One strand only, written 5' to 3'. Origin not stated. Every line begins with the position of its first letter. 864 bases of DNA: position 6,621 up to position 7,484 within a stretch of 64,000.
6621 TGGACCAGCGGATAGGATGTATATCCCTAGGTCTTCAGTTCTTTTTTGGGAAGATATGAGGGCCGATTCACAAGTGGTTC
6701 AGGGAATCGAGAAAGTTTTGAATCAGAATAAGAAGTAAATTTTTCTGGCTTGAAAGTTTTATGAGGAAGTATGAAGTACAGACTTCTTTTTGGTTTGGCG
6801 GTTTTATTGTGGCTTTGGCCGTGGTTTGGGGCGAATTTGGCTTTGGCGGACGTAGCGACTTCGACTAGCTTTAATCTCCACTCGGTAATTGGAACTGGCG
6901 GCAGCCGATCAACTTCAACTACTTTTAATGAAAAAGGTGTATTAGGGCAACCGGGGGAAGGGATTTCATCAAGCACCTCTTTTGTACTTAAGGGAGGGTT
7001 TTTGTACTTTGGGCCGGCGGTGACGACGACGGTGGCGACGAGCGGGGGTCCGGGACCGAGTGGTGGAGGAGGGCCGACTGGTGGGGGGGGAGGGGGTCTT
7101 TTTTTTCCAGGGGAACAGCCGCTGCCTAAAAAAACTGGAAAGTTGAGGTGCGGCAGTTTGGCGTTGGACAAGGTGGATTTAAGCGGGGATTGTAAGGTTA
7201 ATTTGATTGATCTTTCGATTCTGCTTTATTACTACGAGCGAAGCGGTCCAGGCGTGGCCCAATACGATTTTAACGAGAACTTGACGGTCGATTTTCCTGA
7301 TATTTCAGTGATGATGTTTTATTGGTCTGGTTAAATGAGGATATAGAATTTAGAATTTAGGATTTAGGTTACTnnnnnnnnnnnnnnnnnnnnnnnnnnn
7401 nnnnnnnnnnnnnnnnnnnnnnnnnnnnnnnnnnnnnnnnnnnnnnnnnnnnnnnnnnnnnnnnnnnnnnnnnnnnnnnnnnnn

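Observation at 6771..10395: Cohesin-dockerin-type module trio next to a giant surface protein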

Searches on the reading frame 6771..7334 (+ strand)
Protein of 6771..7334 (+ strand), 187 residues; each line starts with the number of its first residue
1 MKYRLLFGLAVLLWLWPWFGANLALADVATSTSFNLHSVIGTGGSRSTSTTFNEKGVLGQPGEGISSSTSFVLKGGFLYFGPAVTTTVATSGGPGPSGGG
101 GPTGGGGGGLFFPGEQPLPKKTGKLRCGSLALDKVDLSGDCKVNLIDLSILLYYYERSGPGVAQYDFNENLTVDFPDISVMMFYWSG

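Call 3: search_protein_families(library=pfam, proteins=[window:6771-7331:+], max_evalue=1)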
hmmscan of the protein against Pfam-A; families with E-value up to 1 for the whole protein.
window:6771-7331:+ (187 aa): 1 family
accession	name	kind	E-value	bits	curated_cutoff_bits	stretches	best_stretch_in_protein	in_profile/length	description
PF00404.24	Dockerin_1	-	0.035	14.7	22.9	1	136-181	3-52/57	Dockerin type I domain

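Call 4: search_protein_families(library=ncbifam, proteins=[window:6771-7331:+], max_evalue=1)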
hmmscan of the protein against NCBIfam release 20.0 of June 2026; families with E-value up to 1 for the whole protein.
window:6771-7331:+ (187 aa): 1 family
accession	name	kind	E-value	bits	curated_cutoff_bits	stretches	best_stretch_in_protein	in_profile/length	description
NF058579.1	CPR_pilus_PamT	equivalog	4.7e-05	22.9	240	1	14-78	11-78/241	CPR-type pilus protein PamT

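Call 13: find_homologous_proteins(query=window:6771-7331:+, max_evalue=0.001)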
Query window:6771-7331:+ (187 aa): 48 proteins with E <= 0.001 among 1100 candidates.
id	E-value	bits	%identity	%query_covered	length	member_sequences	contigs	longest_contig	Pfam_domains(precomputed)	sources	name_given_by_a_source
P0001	4.0e-120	417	100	100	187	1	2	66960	-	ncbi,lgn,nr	ncbi:MAG: hypothetical protein HY093_00560 [Candidatus Liptonbacteria bacterium]|nr:hypothetical pro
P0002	2.1e-63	232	62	100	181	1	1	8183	-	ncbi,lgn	-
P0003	3.6e-59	218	61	93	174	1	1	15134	-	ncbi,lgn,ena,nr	ncbi:MAG: hypothetical protein G01um101420_962 [Parcubacteria group bacterium Gr01-1014_20]|nr:MAG: 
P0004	1.2e-38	151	48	87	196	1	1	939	-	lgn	-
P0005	3.4e-35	140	48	97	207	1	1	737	-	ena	-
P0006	1.1e-33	135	47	88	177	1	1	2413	-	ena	-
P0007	1.1e-33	135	47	98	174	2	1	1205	PF00404.25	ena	-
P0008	1.9e-33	134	41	88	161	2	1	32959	PF00404.25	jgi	-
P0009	8.0e-33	132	46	87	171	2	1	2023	-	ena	-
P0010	1.9e-30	124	42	100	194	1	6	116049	-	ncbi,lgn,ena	-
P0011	1.7e-28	118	75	32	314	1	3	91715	-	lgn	-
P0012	7.2e-27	113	65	32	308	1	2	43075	-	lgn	-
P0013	1.1e-26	112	49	64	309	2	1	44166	-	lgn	-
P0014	1.4e-26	112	67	32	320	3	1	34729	-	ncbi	-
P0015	2.4e-26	111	60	41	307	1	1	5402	-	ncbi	-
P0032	1.4e-19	89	42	83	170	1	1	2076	PF00404.25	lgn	-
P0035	5.5e-17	80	35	40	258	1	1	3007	PF00404.25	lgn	-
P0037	1.7e-15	76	28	88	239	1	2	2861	PF00404.25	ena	-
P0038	1.7e-15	76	42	34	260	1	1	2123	PF00404.25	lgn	-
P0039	3.2e-15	75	62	28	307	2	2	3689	PF00404.25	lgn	-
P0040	1.5e-13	69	36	87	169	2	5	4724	PF00404.25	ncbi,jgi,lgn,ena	ncbi:MAG TPA: dockerin type I domain-containing protein [Candidatus Paceibacterota bacterium]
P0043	7.9e-13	67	30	55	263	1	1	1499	PF00404.25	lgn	-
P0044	9.5e-13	67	31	98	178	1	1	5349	PF00404.25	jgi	jgi:hypothetical protein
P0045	1.3e-12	66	34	97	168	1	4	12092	PF00404.25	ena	-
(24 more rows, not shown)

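Call 19: search_solved_structures(query=A2, max_evalue=1, show_alignments=2)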
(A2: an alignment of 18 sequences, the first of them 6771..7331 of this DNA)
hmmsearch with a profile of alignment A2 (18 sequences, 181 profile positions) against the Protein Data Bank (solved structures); distinct sequences matched with E-value up to 1: 24.
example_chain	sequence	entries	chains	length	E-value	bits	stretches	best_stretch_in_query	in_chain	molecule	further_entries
9qfa_A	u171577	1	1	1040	2.2e-05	27.5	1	101-178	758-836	Ruminococcus bromii Amy12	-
2y3n_B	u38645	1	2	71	0.00056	23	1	128-179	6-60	CELLULOSOMAL FAMILY-48 PROCESSIVE GLYCOSIDE HYDROLASE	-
2mte_A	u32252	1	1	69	0.00098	22.2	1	129-178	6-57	Cellulose 1,4-beta-cellobiosidase (reducing end) CelS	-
1daq_A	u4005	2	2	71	0.001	22.1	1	129-178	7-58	ENDOGLUCANASE SS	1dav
4fl4_A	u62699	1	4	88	0.001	22.1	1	126-178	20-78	Glycoside hydrolase family 9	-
5nrm_B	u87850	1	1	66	0.0031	20.5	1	122-148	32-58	DocCel5: Type I dockerin repeat domain from A. cellulolyticus family 5 endoglucanase WP_01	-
2vn5_B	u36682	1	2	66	0.0086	19.1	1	128-176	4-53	ENDOGLUCANASE A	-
5nrk_B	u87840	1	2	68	0.0093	19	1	122-148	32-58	DocCel5: Type I dockerin repeat domain from A. cellulolyticus family 5 endoglucanase WP_01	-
2vn6_B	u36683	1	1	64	0.013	18.5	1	128-178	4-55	ENDOGLUCANASE A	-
4cj0_A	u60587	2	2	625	0.013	18.5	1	121-178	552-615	ENDOGLUCANASE D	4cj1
1clc_A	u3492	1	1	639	0.013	18.4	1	121-178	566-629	ENDOGLUCANASE CELD; EC: 3.2.1.4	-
2b59_B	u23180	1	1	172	0.033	17.2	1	123-175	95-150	Cellulosomal scaffolding protein A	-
2yik_A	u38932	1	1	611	0.042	16.8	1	116-176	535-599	ENDOGLUCANASE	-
3kcp_A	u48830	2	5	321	0.097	15.6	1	124-175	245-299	Cellulosomal-scaffolding protein A | Cellulosome anchoring protein cohesin region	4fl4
5k39_B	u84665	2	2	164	0.12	15.4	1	133-176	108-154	Dockerin module from a protein of unknown function | Ig domain protein group 2 domain protein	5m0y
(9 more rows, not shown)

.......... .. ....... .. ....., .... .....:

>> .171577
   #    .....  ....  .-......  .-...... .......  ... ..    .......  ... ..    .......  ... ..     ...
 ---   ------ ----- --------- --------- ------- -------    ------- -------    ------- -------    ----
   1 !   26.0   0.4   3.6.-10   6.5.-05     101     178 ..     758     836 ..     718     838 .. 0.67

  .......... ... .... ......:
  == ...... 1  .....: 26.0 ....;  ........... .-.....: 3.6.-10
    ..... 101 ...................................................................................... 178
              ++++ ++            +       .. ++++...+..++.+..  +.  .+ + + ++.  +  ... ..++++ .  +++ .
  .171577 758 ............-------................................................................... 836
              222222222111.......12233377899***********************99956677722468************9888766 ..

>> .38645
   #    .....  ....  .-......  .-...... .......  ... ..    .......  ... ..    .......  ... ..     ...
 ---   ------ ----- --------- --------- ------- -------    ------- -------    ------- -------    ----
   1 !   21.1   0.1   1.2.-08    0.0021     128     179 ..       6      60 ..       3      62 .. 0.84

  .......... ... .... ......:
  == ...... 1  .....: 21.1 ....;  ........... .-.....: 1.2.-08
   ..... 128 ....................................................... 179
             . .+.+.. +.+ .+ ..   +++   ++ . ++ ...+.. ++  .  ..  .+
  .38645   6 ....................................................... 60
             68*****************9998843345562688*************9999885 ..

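Call 34: predict_structure(alignment_id=A2)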
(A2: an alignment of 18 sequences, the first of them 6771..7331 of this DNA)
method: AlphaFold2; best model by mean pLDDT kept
length: 187 residues; sequences in the alignment: 18
mean_pLDDT: 60.8   pTM: 0.38
mean pLDDT of the five models: 60.8, 59.0, 50.0, 44.9, 42.4
residues with pLDDT >= 90: 50; 70-90: 29; 50-70: 13; < 50: 95
segments of 3 or more residues with pLDDT < 50: 24-117
pLDDT, mean of each block of 10 residues (from residue 1): 90 84 45 37 35 38 36 38 39 38 36 46 63 87 92 92 91 92 84
secondary structure, 60 per line:
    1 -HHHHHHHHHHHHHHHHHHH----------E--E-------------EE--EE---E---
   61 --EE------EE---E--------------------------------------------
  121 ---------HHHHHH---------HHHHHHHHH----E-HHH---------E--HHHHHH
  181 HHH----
elements in order: H2-20 H130-135 H145-153 H175-183

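Call 36: search_protein_families(library=pfam, alignment_id=A1, max_evalue=0.01)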
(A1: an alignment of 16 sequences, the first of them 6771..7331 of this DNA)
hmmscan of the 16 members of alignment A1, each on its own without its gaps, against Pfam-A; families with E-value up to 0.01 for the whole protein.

A. member 1, window:6771-7331:+ (187 aa): 0 families

B. families by the number of members that match (of 16 scanned): 2 families
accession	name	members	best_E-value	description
PF00404.24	Dockerin_1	10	1.7e-07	Dockerin type I domain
PF17936.7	Big_6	1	0.00032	Bacterial Ig domain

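Call 37: fold_search(model_id=the predicted structure, library=pdb)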
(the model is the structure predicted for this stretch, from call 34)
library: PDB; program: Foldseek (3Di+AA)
matches with E <= 10: 16; with E <= 0.001: 0
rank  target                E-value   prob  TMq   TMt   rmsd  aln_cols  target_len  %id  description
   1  2y3n_B                3.8e-02  1.00  0.25  0.76   1.2        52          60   25  Type II cohesin-dockerin domain from Bacteroides cellolosolvens (released 2012-01-11)
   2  5g5d_B                1.4e-01  0.96  0.19  0.23   3.2        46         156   22  Crystal Structure of the CohScaC2-XDocCipA type II complex from Clostridium thermocellum (released 2017-04-05)
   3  4fl4_L                1.8e-01  0.95  0.20  0.13   3.2        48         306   21  Scaffoldin conformation and dynamics revealed by a ternary complex from the Clostridium thermocellum cellulosome (released 2012-06-27)
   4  4fl4_C                2.9e-01  0.97  0.24  0.15   3.0        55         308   24  Scaffoldin conformation and dynamics revealed by a ternary complex from the Clostridium thermocellum cellulosome (released 2012-06-27)
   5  5k39_B                3.1e-01  0.97  0.23  0.28   1.7        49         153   18  THE TYPE II COHESIN DOCKERIN COMPLEX FROM CLOSTRIDIUM THERMOCELLUM (released 2017-03-29)
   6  2b59_B                3.1e-01  0.92  0.20  0.24   3.1        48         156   23  The type II cohesin dockerin complex (released 2005-10-11)
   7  4u3s_B                4.6e-01  0.92  0.24  0.28   2.3        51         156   16  Crystal structure of Coh3ScaB-XDoc_M1ScaA complex: A N-terminal interface mutant of type II Cohesin-X-Dockerin complex (released 2015-07-29)
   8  4wi0_B                4.6e-01  0.80  0.20  0.24   3.5        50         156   16  Crystal structure of Coh3ScaB-XDoc_M2ScaA complex: A C-terminal interface mutant of type II Cohesin-X-Dockerin complex (released 2015-10-07)
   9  4fl4_I                5.6e-01  0.82  0.19  0.12   3.2        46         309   24  Scaffoldin conformation and dynamics revealed by a ternary complex from the Clostridium thermocellum cellulosome (released 2012-06-27)
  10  2ozn_B                6.3e-01  0.91  0.24  0.34   1.5        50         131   20  The Cohesin-Dockerin Complex of NagJ and NagH from Clostridium perfringens (released 2008-05-06)
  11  5m0y_B                8.2e-01  0.84  0.22  0.26   2.0        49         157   18  Crystal Structure of the CohScaA-XDocCipB type II complex from Clostridium thermocellum at 1.5Angstrom resolution (released 2017-09-06)
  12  4fl4_D                1.7e+00  0.25  0.21  0.49   4.0        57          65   26  Scaffoldin conformation and dynamics revealed by a ternary complex from the Clostridium thermocellum cellulosome (released 2012-06-27)
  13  6kg9_MODEL_1_A        2.5e+00  0.20  0.20  0.49   4.3        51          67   22  Solution structure of CaDoc0917 from Clostridium acetobutylicum (released 2020-07-08)
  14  8x39_A                3.0e+00  0.20  0.22  0.28   4.1        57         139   18  Crystal structure of cellulosomal double-dockerin module of Clo1313_0689 from Clostridium thermocellum (released 2024-04-03)
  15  1ohz_B                5.5e+00  0.13  0.20  0.56   4.0        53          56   24  Cohesin-Dockerin complex from the cellulosome of Clostridium thermocellum (released 2003-11-20)
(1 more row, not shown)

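Call 43: search_protein_families(library=ncbifam, alignment_id=A2, max_evalue=0.01)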
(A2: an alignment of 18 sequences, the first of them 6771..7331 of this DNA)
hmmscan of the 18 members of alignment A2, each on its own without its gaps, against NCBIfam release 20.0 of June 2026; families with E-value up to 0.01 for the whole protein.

A. member 1, window:6771-7331:+ (187 aa): 1 family
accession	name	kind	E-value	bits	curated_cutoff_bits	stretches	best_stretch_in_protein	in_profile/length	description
NF058579.1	CPR_pilus_PamT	equivalog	4.7e-05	22.9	240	1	14-78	11-78/241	CPR-type pilus protein PamT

B. families by the number of members that match (of 18 scanned): 2 families
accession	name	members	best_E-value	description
NF058579.1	CPR_pilus_PamT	16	4.6e-10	CPR-type pilus protein PamT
NF049990.1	CellobisidaseCelK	1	0.0084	cellulose 1,4-beta-cellobiosidase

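Call 54: find_encoding_contigs(protein=window:6771-7334:+, flank=10000, max_places=3)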
Protein window:6771-7334:+ (187 aa): 2 contigs read that carry it; 1 place shown.
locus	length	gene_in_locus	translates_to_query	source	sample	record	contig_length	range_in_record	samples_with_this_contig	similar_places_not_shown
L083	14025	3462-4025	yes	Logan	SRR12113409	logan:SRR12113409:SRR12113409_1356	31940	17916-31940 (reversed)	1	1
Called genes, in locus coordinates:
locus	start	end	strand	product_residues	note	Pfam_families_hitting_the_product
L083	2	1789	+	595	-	?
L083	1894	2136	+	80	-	-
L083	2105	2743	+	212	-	-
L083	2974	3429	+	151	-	-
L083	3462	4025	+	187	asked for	-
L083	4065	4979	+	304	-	-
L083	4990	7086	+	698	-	PF00963:Cohesin (weak)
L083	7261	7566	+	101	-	PF03091:CutA1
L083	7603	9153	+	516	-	PF02789:Peptidase_M17_N (faint), PF00883:Peptidase_M17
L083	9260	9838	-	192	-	-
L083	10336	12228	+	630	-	PF01935:DUF87 (weak), PF02534:T4SS-DNA_transf (faint), PF10412:TrwB_AAD_bind, PF12696:TraG-D_C (weak), PF23477:zf_Tbcl_2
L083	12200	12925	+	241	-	PF01746:tRNA_m1G_MT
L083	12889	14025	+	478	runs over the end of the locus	PF13567:DUF4131 (weak), PF03772:Competence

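Call 57: search_protein_representatives(alignment_id=A2)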
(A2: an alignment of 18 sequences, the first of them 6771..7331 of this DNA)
Query: 18 sequences, 181 profile positions. Proteins with E-value up to 0.001 (for the whole library): 6898; up to 1e-10: 1361; up to 1e-30: 123. The best 150 are listed.
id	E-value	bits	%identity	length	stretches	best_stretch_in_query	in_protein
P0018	8.8e-66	237.4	-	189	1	6-180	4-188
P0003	1.0e-60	220.9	-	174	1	22-181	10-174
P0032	6.7e-59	215.0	-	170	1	1-180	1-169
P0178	2.2e-58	213.3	-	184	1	4-181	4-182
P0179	6.2e-58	211.9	-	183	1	8-181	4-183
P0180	1.7e-57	210.4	-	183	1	7-181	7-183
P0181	6.4e-57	208.5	-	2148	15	127-179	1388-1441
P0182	4.1e-56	205.9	-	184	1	9-181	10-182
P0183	5.2e-55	202.3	-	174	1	10-180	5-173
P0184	2.3e-52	193.7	-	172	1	8-179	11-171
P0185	4.0e-52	192.9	-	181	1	9-181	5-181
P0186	6.5e-51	189.0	-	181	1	6-181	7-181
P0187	5.3e-50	186.0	-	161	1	10-179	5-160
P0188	6.8e-50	185.7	-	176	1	10-180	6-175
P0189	1.8e-49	184.3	-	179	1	5-181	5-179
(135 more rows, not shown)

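Call 84: search_protein_families(library=phrogs, proteins=[window:6771-7331:+], max_evalue=0.01)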
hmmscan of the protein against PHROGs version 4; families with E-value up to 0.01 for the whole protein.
window:6771-7331:+ (187 aa): 0 families

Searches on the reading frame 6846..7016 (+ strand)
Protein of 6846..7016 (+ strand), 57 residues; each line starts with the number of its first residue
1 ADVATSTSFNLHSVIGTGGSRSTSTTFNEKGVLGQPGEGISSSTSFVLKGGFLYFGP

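Call 51: find_homologous_proteins(query=A4, max_evalue=0.001)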
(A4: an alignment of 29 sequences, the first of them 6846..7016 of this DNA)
Query A4 (29 sequences) (57 aa, profile of the alignment): 9 proteins with E <= 0.001 among 1163 candidates.
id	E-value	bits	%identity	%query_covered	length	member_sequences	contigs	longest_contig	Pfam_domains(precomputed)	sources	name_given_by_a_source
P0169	5.8e-19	86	55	39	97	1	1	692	-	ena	-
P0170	4.9e-16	76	45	74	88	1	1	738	-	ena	-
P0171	1.1e-11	62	47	60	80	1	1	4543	-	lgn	-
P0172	1.5e-11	62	37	89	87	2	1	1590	-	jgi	jgi:hypothetical protein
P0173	1.8e-9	55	41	72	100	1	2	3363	-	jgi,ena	-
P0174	7.8e-8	50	88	14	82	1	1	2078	-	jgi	-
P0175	1.5e-7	49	67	68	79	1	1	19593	-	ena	-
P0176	1.7e-7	49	68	67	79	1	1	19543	-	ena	-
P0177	1.8e-6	46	39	72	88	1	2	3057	-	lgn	-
